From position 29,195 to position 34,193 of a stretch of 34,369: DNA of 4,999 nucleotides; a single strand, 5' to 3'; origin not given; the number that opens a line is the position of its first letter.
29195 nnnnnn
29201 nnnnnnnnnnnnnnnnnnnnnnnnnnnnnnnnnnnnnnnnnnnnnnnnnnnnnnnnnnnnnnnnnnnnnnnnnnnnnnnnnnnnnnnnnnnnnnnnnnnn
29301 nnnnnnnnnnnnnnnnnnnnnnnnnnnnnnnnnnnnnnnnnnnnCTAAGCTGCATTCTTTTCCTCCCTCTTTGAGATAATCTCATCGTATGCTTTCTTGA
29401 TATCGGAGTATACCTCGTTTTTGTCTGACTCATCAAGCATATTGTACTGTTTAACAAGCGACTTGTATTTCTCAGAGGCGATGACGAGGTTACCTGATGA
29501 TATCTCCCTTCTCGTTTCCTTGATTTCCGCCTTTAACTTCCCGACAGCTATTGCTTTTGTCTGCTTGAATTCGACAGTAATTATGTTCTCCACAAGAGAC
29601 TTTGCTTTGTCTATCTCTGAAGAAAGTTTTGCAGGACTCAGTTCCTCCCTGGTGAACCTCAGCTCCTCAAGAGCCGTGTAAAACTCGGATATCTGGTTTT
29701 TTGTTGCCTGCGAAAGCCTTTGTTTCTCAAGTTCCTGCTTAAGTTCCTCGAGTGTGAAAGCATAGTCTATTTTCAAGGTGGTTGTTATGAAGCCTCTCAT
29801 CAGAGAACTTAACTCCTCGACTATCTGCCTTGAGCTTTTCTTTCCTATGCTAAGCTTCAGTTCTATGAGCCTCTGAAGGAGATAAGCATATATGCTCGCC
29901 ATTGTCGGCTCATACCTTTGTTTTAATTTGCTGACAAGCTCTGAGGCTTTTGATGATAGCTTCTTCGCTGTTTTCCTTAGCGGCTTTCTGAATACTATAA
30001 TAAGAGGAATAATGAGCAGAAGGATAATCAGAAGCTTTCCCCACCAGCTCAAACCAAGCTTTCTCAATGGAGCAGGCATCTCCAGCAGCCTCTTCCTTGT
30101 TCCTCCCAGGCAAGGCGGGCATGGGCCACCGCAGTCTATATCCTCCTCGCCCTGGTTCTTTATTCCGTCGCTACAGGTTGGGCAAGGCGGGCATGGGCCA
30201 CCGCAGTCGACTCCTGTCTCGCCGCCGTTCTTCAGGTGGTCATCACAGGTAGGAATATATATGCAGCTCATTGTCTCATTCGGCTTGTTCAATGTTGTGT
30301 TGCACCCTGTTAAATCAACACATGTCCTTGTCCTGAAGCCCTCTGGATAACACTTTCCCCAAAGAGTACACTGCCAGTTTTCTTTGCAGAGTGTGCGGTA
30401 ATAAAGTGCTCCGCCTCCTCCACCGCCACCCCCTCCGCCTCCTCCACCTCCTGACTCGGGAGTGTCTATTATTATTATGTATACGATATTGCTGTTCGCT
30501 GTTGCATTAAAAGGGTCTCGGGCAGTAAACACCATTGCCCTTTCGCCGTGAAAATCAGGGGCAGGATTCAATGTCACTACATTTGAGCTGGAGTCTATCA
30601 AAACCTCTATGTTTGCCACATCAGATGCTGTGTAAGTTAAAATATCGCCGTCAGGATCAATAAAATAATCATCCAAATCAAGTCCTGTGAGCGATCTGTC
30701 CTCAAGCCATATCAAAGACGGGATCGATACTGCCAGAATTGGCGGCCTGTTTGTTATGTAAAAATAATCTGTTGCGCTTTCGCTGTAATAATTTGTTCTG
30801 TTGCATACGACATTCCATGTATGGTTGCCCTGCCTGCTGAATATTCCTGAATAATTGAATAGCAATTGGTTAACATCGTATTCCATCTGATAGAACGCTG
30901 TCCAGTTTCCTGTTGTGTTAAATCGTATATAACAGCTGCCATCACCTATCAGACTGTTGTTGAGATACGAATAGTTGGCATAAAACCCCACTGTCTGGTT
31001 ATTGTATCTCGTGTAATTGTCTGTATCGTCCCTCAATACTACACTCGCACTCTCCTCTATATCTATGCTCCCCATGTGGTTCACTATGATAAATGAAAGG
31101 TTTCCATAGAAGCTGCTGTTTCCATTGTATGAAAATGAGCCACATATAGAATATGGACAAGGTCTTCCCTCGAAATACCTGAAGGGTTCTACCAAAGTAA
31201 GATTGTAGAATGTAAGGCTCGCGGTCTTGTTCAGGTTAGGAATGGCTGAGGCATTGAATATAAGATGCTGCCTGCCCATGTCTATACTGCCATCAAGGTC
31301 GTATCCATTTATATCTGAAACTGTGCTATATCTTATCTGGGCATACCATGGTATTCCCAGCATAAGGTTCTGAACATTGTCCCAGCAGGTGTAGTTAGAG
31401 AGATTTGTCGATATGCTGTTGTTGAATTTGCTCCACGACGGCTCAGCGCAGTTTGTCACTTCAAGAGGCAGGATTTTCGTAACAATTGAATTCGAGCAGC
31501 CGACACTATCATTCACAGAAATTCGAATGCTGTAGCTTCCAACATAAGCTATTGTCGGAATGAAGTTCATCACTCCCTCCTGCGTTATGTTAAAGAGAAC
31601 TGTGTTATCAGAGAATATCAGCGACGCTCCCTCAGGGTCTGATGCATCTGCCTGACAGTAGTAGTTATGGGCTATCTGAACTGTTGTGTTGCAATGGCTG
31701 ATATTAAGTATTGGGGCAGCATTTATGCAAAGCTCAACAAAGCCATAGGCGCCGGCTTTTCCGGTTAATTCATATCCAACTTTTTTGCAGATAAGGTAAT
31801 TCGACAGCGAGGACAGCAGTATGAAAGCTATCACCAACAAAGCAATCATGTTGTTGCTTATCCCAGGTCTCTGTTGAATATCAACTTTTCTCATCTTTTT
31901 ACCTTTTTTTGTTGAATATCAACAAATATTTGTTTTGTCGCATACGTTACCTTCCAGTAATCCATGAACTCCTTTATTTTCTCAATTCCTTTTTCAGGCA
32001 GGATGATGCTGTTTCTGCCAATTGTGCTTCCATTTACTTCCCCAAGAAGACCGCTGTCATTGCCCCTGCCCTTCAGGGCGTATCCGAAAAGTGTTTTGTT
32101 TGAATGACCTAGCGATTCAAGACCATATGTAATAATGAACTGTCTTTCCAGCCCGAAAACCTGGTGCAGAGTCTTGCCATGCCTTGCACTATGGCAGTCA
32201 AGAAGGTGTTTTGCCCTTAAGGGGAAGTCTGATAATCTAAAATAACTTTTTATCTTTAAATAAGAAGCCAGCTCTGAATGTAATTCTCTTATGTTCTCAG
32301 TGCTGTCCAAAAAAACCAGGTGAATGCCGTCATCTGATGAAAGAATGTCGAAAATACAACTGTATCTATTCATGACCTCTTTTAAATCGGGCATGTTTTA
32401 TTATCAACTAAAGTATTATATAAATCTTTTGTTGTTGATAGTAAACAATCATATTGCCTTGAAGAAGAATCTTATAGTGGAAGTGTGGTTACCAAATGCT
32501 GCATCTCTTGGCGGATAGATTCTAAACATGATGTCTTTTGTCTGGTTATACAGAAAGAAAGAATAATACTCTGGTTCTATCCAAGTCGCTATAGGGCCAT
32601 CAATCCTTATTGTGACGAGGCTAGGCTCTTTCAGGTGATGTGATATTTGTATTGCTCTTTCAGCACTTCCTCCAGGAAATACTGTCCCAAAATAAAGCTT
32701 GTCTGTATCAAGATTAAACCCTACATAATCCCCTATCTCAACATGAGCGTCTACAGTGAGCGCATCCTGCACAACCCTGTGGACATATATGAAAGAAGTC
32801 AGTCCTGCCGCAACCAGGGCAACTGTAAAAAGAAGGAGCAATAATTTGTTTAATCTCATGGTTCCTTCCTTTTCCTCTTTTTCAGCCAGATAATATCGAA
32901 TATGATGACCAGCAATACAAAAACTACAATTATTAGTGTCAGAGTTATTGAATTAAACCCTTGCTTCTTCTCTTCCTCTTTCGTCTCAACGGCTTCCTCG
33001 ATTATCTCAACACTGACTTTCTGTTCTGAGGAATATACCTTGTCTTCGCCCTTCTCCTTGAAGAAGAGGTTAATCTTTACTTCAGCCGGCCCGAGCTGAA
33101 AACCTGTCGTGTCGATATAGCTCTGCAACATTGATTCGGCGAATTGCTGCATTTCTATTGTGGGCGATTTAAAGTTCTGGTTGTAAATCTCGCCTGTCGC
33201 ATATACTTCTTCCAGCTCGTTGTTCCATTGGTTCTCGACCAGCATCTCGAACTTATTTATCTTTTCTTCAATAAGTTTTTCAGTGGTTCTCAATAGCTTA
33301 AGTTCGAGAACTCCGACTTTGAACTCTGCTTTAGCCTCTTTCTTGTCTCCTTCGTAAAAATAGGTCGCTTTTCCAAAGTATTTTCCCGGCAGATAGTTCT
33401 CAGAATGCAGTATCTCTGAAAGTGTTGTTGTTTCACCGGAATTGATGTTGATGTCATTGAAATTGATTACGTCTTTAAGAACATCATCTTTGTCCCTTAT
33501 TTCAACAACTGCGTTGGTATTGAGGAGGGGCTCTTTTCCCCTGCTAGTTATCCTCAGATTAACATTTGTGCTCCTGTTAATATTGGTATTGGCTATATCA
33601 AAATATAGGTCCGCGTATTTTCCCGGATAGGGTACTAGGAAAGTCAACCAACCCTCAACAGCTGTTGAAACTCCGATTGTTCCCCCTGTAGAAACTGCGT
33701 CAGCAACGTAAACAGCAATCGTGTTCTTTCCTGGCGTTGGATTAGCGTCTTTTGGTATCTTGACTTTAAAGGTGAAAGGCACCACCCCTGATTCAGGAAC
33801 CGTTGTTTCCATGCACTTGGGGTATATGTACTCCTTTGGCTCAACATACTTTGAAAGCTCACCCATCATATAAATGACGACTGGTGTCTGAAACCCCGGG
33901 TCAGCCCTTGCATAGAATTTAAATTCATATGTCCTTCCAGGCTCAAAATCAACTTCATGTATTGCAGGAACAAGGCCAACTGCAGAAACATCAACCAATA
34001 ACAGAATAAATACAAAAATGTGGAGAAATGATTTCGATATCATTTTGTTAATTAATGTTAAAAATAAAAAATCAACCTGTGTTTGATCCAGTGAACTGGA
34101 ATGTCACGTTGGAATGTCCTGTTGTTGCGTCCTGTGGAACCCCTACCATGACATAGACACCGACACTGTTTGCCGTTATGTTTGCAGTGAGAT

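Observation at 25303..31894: Two translationally coupled giant cadherin-like repeat proteins: one membrane-anchored with a cytoplasmic coiled coil, one anchorless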

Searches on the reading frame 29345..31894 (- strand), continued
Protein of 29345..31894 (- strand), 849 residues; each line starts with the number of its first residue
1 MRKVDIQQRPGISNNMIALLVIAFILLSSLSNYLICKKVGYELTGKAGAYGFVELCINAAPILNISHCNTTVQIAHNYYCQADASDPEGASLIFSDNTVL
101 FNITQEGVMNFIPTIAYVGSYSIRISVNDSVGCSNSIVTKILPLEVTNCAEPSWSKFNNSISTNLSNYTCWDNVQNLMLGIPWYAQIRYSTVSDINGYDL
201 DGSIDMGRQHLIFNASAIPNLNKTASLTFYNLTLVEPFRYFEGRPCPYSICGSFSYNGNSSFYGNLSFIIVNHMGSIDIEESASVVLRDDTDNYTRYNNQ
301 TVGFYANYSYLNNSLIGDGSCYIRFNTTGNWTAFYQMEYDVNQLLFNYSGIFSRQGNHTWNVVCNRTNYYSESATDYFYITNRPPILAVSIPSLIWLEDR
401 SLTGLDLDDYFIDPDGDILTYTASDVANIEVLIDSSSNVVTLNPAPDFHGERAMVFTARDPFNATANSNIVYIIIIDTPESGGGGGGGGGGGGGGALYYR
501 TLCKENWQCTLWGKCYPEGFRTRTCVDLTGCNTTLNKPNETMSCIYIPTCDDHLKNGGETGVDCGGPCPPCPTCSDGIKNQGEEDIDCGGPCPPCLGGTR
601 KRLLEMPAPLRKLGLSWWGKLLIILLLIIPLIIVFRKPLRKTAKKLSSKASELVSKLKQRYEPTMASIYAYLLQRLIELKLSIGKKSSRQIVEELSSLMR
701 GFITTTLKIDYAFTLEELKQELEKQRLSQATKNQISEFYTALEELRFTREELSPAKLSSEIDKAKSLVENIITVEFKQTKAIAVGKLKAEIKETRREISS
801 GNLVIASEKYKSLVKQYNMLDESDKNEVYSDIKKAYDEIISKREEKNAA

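Call 86: search_dna_similar(query=L001:4032-5018:+, collection=plasmids, mode=protein, max_rows=12)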
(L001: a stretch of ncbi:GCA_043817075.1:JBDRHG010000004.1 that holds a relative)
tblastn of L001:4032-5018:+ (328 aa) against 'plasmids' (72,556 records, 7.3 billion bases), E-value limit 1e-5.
Records with a match: 432; places in all: 465; records where one place covers at least 80% of the query: 419.
Best place of each record, by identity: <60% 432.
By first word of the organism name: Ralstonia 137; Rhizobium 73; Sinorhizobium 28; Paracoccus 15; Azospirillum 9; Ensifer 9; Halorussus 9; Haladaptatus 9; Vibrio 7; Pantoea 7; and 75 more.
By predicted mobility (MOB-suite, as given by PLSDB): non-mobilizable 248; mobilizable 162; conjugative 22.
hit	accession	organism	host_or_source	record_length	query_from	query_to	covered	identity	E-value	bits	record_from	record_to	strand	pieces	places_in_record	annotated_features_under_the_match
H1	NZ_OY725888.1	Bacteroides finegoldii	-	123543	1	328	100%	51.5%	7e-95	315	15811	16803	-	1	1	AAA family ATPase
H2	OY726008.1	Phocaeicola massiliensis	-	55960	4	328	99%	50.2%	6e-93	309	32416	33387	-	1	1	record has no annotation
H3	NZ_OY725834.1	Parabacteroides distasonis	-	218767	4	328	99%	49.2%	2e-91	305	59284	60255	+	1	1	AAA family ATPase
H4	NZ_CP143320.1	Cetobacterium somerae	intestine of Yellow Catfish,pure culture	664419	11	328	97%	50.2%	7e-87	291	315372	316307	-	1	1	MoxR family ATPase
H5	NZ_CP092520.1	Cetobacterium somerae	Danio rerio,tissue sample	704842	11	328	97%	50.2%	7e-87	291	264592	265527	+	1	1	MoxR family ATPase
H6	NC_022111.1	Prevotella sp. oral taxon 299 str. F0039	Homo sapiens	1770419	24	328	93%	49.2%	7e-83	280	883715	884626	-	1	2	none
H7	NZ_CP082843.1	Prevotella nigrescens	-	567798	24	328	93%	49.0%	6e-86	289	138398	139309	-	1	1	AAA family ATPase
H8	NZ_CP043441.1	Cupriavidus campinensis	cell culture,soil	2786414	8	328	98%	45.7%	1e-79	271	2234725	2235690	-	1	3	none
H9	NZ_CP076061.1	Cupriavidus sp. EM10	Pure-cultured cell,sewage water sludge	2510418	6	328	98%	45.1%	2e-79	270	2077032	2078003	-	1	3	none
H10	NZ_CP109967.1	Catenovulum adriaticum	algae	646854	28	328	92%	47.7%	2e-78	267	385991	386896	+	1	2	MoxR family ATPase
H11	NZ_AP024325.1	Caballeronia sp. NK8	-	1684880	21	328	94%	46.2%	3e-77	264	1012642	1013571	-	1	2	none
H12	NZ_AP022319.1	Burkholderia sp. THE68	Togo hemipterus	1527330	21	328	94%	46.2%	3e-77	264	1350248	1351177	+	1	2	none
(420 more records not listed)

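Call 87: get_annotated_region(hit=H3, flank=9000)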
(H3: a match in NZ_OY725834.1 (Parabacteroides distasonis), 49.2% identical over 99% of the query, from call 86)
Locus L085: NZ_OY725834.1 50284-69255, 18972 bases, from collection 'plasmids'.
description: Parabacteroides distasonis strain Parabacteroides distasonis TSDC17.2-1.1 plasmid 89, complete sequence
organism: Parabacteroides distasonis (NCBI taxid 823)
taxonomy: Bacteria; Bacteroidota; Bacteroidia; Bacteroidales; Tannerellaceae; Parabacteroides; Parabacteroides distasonis
host: -; source: -; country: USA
typing (MOB-suite, as given by PLSDB): non-mobilizable
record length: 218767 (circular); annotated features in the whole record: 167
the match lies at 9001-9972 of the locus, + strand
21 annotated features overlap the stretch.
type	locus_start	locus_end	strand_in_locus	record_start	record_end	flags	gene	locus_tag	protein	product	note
CDS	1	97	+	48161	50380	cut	-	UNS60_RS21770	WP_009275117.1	outer membrane beta-barrel family protein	GO:0055085 - transmembrane transport [Evidence IEA]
CDS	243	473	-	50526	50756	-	-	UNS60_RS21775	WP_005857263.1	DUF6722 family protein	-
CDS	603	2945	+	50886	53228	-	-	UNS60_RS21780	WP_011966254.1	UvrD-helicase domain-containing protein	-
CDS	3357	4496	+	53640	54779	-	nspC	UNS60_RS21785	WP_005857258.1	carboxynorspermidine decarboxylase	GO:0008216 - spermidine metabolic process [Evidence IEA]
CDS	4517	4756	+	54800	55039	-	-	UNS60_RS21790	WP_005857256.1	hypothetical protein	-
CDS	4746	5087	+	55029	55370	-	-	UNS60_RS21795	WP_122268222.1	addiction module toxin RelE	-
CDS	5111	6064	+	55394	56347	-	ftsY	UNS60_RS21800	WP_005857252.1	signal recognition particle-docking protein FtsY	GO:0009306 - protein secretion [Evidence IEA]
CDS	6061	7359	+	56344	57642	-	rimO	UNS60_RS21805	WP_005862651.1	30S ribosomal protein S12 methylthiotransferase RimO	GO:0018339 - peptidyl-L-beta-methylthioaspartic acid biosynthetic process from peptidyl-aspartic acid [Evidence IEA]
CDS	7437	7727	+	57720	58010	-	-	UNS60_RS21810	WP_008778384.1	HU family DNA-binding protein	GO:0030261 - chromosome condensation [Evidence IEA]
CDS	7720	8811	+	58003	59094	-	-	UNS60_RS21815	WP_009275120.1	HU family DNA-binding protein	-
CDS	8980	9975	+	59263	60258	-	-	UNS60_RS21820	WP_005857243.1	AAA family ATPase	-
CDS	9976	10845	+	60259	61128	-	-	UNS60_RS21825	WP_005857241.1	DUF58 domain-containing protein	-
CDS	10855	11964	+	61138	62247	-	-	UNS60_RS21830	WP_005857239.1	hypothetical protein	-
CDS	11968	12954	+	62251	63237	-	-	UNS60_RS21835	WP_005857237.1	VWA domain-containing protein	-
CDS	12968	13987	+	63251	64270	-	-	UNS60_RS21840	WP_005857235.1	VWA domain-containing protein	-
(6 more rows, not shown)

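Call 88: search_protein_families(library=pfam, proteins=[L085:10855-11964:+, L085:14773-16584:+, L085:11968-12954:+, L001:5934-6887:+, L001:5028-5930:+], max_evalue=0.01)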
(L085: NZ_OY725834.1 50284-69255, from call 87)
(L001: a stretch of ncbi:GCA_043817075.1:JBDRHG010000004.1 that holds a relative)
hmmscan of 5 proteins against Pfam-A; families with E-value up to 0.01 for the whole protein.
L085:10855-11964:+ (369 aa): 2 families
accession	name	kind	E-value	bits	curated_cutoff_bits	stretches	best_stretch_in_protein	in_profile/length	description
PF20087.4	DUF6479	-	8.8e-05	23.4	25.4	1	159-214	23-77/120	Family of unknown function (DUF6479)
PF11527.13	ARL2_Bind_BART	-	0.0076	16.8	23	0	208-284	34-106/116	The ARF-like 2 binding protein BART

L085:14773-16584:+ (603 aa): 3 families
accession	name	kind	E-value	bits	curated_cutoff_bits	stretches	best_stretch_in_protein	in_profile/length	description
PF13584.12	BatD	-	3.6e-51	172.2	24.1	3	28-124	3-92/92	BatD DUF11 like domain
PF05753.20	TRAP_beta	-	0.0028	17.5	22.4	1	83-110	82-109/178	Translocon-associated protein beta (TRAPB)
PF16397.10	DUF5006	-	0.003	17.2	34.1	0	30-75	41-85/263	Domain of unknown function (DUF5006)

L085:11968-12954:+ (328 aa): 7 families
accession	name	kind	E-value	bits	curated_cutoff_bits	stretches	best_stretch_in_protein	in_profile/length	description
PF00092.34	VWA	-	1.6e-24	87.5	23.8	1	90-280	1-173/174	von Willebrand factor type A domain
PF13519.12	VWA_2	-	3.2e-20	73.2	27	1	91-197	1-106/107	von Willebrand factor type A domain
PF07584.16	BatA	-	2.5e-10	41.1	25.9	1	1-75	1-77/77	Aerotolerance regulator N-terminal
PF01882.25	DUF58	-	8.7e-06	25.5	23.4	1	89-200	36-146/216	Protein of unknown function DUF58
PF06707.17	DUF1194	-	0.00047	19.9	27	0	165-228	92-157/206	Protein of unknown function (DUF1194)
PF25045.1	vWA_Ro60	-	0.00078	19.8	27.7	1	91-209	2-113/165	Ro60 vWA domain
PF04056.20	Ssl1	-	0.0079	16.5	27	0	95-205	2-120/193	Ssl1-like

L001:5934-6887:+ (317 aa): 4 families
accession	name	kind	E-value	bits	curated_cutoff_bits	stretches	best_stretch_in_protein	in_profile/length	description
PF00092.34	VWA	-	6.2e-19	69.3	23.8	1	98-273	3-170/174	von Willebrand factor type A domain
PF13519.12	VWA_2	-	1.8e-18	67.6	27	1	98-202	2-106/107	von Willebrand factor type A domain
PF07584.16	BatA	-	2.4e-08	34.7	25.9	1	1-84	1-77/77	Aerotolerance regulator N-terminal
PF13768.12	VWA_3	-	0.0064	17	27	0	98-229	4-133/155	von Willebrand factor type A domain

L001:5028-5930:+ (300 aa): 4 families
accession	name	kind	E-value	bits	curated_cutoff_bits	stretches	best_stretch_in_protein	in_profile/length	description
PF01882.25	DUF58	-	2.9e-40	138.2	23.4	1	55-263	2-211/216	Protein of unknown function DUF58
PF13519.12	VWA_2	-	1.6e-09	38.8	27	1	92-196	2-106/107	von Willebrand factor type A domain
PF00092.34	VWA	-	2.3e-05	25.1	23.8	1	90-177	1-85/174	von Willebrand factor type A domain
PF05762.20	VWA_CoxE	-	0.0098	15.8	26.4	0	54-196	14-159/222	VWA domain containing CoxE-like protein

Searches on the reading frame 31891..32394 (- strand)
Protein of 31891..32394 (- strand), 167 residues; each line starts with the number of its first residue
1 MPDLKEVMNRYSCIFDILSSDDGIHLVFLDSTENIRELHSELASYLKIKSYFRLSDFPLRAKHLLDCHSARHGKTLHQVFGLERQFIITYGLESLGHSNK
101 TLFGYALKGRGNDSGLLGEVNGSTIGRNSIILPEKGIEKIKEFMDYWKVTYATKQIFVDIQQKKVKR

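Call 6: search_protein_families(library=pfam, proteins=[window:31891-32394:-], max_evalue=0.1)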
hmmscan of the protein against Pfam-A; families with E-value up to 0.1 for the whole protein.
window:31891-32394:- (167 aa): 0 families

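Call 21: search_protein_families(library=ncbifam, proteins=[window:31891-32394:-], max_evalue=1)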
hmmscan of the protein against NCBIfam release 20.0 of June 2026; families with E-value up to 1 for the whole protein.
window:31891-32394:- (167 aa): 0 families

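Call 22: search_solved_structures(query=window:31891-32394:-, max_evalue=10)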
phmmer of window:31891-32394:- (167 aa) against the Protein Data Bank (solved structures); distinct sequences matched with E-value up to 10: 1.
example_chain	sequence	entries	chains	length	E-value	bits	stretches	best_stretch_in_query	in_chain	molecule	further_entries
3u26_A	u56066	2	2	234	1.3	12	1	24-68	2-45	PF00702 domain protein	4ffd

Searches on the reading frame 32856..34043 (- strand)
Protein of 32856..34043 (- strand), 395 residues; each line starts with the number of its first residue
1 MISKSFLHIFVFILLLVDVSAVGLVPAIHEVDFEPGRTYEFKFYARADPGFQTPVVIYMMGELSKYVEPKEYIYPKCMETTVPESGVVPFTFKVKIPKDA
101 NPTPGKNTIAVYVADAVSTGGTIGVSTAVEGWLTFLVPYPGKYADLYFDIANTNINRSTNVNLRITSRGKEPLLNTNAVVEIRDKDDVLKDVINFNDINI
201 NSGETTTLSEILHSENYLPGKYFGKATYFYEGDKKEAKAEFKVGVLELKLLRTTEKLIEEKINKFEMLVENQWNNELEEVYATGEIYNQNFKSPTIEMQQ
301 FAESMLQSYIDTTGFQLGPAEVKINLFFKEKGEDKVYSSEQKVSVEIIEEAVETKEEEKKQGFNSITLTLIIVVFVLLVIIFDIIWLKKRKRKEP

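Call 6: search_protein_families(library=pfam, proteins=[window:32856-34043:-], max_evalue=0.1)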
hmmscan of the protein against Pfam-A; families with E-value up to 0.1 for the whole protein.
window:32856-34043:- (395 aa): 4 families
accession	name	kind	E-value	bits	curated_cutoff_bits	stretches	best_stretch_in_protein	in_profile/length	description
PF06024.17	Orf78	-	0.032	15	29.4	1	337-386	34-83/101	Orf78 (ac78)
PF02009.21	RIFIN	-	0.032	14.6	32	1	234-388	152-310/327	Rifin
PF02018.23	CBM_4_9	-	0.035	14.9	25.9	0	31-94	57-116/136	Carbohydrate binding domain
PF20185.3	DUF6548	-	0.063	13.6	27.3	0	335-383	114-162/164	Family of unknown function (DUF6548)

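Call 21: search_protein_families(library=ncbifam, proteins=[window:32856-34043:-], max_evalue=1)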
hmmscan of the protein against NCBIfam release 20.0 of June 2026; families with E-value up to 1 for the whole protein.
window:32856-34043:- (395 aa): 1 family
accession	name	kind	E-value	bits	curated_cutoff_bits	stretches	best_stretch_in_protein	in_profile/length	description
NF042931.1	SAG1386_EF1546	equivalog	0.014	15.5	80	1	352-393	15-58/158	SAG1386/EF1546 family surface-associated protein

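Call 92: search_solved_structures(query=A8, max_evalue=1)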
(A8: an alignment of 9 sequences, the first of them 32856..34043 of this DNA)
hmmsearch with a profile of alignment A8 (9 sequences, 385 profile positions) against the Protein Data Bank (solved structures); distinct sequences matched with E-value up to 1: 6.
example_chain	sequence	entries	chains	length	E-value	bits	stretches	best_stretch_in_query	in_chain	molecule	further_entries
21tp_B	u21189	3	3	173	0.076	15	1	321-377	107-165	Sodium channel regulatory subunit beta-1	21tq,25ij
8i5g_B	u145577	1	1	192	0.092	14.7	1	321-377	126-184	Sodium channel subunit beta-1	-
25ih_C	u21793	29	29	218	0.13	14.2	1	321-377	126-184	Sodium channel regulatory subunit beta-1 | Sodium channel subunit beta-1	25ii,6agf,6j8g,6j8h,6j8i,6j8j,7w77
8xmm_B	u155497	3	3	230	0.15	14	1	321-377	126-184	Sodium channel subunit beta-1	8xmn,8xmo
7xm9_B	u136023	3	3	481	0.24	13.3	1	322-377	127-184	Sodium channel subunit beta-1,Green fluorescent protein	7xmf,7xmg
8cwv_B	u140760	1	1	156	0.91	11.4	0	177-232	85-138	VHH 2-31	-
